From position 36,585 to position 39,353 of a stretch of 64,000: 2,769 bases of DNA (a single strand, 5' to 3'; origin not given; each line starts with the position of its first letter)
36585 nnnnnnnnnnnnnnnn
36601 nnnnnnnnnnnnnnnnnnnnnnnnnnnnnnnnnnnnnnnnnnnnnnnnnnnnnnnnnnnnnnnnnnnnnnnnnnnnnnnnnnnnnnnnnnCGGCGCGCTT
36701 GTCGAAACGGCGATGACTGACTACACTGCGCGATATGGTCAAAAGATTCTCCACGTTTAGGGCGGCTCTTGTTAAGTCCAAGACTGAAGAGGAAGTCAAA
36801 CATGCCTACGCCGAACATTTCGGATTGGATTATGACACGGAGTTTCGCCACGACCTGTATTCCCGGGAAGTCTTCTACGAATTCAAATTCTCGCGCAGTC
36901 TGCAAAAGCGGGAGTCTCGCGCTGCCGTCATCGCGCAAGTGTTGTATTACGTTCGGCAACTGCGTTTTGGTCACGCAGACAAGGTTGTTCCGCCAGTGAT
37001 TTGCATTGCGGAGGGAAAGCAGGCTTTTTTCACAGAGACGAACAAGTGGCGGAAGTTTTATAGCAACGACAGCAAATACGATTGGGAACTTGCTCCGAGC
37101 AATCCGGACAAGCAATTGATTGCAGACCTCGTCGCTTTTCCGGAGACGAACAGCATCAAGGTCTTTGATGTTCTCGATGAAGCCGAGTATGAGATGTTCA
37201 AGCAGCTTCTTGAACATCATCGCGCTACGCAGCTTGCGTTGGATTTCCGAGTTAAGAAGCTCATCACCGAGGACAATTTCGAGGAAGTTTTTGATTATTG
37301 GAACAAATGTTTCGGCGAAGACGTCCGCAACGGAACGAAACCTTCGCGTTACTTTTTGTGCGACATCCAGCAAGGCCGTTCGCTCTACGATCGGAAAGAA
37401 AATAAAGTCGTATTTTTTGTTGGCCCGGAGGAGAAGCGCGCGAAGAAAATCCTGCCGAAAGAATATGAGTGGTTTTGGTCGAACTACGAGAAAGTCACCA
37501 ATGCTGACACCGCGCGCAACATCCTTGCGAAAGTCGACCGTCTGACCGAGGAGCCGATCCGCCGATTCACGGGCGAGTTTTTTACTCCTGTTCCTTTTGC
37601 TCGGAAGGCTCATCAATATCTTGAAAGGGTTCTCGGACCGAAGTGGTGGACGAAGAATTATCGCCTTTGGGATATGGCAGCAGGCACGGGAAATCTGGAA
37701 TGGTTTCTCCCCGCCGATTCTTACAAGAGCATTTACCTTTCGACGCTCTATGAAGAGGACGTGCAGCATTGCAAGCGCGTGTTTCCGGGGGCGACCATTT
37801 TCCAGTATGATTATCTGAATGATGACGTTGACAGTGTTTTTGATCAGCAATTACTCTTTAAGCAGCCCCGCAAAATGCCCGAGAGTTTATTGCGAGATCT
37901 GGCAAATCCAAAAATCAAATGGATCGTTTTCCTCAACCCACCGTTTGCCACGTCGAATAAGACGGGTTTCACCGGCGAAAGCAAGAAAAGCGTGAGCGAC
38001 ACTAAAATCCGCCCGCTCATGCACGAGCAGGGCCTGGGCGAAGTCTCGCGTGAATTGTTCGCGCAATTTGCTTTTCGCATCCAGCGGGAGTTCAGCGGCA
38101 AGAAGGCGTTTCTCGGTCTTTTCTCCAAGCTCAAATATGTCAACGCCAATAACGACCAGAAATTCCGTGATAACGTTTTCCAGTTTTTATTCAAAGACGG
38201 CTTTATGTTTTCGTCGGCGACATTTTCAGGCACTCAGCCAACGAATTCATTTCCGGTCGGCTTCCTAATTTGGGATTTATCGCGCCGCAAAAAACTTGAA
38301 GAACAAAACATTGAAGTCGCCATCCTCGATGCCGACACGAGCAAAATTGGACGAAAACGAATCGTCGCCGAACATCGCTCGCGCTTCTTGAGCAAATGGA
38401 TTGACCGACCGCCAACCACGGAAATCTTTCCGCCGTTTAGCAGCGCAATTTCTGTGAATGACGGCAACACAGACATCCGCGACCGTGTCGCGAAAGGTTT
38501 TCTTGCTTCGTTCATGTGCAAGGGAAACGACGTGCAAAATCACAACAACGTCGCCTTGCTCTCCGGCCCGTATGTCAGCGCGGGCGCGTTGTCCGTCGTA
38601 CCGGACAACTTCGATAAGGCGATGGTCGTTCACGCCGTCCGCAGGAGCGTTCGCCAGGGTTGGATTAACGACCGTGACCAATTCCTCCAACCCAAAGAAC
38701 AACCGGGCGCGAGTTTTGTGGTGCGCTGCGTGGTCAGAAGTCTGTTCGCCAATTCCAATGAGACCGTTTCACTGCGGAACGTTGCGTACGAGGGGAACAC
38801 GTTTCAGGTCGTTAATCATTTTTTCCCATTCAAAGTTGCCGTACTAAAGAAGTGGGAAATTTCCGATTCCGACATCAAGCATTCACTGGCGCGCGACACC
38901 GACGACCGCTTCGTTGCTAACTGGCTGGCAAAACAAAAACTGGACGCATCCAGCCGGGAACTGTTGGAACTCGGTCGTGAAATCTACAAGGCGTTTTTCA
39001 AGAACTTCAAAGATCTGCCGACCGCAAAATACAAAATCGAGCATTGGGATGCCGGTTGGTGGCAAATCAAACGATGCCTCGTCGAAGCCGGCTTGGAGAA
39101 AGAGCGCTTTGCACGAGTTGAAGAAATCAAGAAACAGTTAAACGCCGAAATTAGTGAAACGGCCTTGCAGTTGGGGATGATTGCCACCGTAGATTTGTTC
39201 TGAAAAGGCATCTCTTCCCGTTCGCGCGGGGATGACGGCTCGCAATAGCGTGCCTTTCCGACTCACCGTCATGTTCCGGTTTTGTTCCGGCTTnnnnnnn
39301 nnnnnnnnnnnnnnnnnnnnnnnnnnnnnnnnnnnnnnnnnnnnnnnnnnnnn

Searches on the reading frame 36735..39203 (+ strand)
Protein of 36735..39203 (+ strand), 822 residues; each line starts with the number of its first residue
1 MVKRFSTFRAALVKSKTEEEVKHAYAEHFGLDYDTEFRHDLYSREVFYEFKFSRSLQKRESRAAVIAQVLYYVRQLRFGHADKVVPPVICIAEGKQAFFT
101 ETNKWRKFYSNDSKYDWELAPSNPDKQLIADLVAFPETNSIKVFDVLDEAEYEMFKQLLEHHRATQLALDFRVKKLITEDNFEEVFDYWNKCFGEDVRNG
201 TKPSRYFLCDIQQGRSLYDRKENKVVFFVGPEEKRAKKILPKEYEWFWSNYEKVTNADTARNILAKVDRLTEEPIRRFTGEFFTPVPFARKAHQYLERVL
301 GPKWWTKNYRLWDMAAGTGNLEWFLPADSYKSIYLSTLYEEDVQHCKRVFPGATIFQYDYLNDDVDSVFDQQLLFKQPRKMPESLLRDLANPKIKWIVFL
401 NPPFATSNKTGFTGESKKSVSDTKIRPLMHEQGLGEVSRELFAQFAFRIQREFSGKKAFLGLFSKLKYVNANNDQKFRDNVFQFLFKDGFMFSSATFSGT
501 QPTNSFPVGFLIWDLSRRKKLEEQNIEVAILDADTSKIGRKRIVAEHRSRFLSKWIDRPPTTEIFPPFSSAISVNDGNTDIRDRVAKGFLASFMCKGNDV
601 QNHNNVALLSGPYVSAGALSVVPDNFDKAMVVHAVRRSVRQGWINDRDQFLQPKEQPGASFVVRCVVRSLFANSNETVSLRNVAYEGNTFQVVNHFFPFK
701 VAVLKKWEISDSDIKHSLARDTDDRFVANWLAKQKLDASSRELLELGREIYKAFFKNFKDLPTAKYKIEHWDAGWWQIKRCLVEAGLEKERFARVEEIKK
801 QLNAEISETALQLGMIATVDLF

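Call 68: search_protein_families(library=pfam, proteins=[window:36735-39203:+], max_evalue=0.001)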
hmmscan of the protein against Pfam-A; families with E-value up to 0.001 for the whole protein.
window:36735-39203:+ (822 aa): 0 families

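Call 69: search_protein_families(library=padloc, proteins=[window:36735-39203:+], max_evalue=0.001)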
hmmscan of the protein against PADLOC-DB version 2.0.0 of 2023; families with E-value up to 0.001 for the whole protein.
window:36735-39203:+ (822 aa): 0 families

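Call 76: find_homologous_proteins(query=window:36735-39203:+)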
Query window:36735-39203:+ (822 aa): 2602 proteins with E <= 0.001 among 8000 candidates; the best 120 are listed.
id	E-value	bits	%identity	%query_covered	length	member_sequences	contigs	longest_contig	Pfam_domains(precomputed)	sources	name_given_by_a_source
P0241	0.0e+0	1888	100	100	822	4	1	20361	-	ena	-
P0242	0.0e+0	1718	89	100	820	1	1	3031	-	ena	-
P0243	0.0e+0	1715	89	100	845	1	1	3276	-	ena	-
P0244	0.0e+0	1704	89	100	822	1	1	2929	-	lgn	-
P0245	0.0e+0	1602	82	100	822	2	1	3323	-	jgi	jgi:hypothetical protein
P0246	0.0e+0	1590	81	100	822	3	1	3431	-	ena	-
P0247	0.0e+0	1549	80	100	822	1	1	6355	-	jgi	jgi:hypothetical protein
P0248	0.0e+0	1544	78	100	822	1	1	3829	-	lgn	-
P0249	0.0e+0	1508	78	100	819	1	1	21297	-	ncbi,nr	ncbi:MAG: hypothetical protein EXS35_14785 [Pedosphaera sp.]|nr:hypothetical protein [Pedosphaera sp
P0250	0.0e+0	1505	76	100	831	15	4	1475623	-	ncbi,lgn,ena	-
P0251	0.0e+0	1503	76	100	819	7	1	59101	-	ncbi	-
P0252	0.0e+0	1502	77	100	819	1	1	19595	-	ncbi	-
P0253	0.0e+0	1491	76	100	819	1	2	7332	-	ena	-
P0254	0.0e+0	1490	76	100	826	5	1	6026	-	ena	-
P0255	0.0e+0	1489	75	100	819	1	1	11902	-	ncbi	-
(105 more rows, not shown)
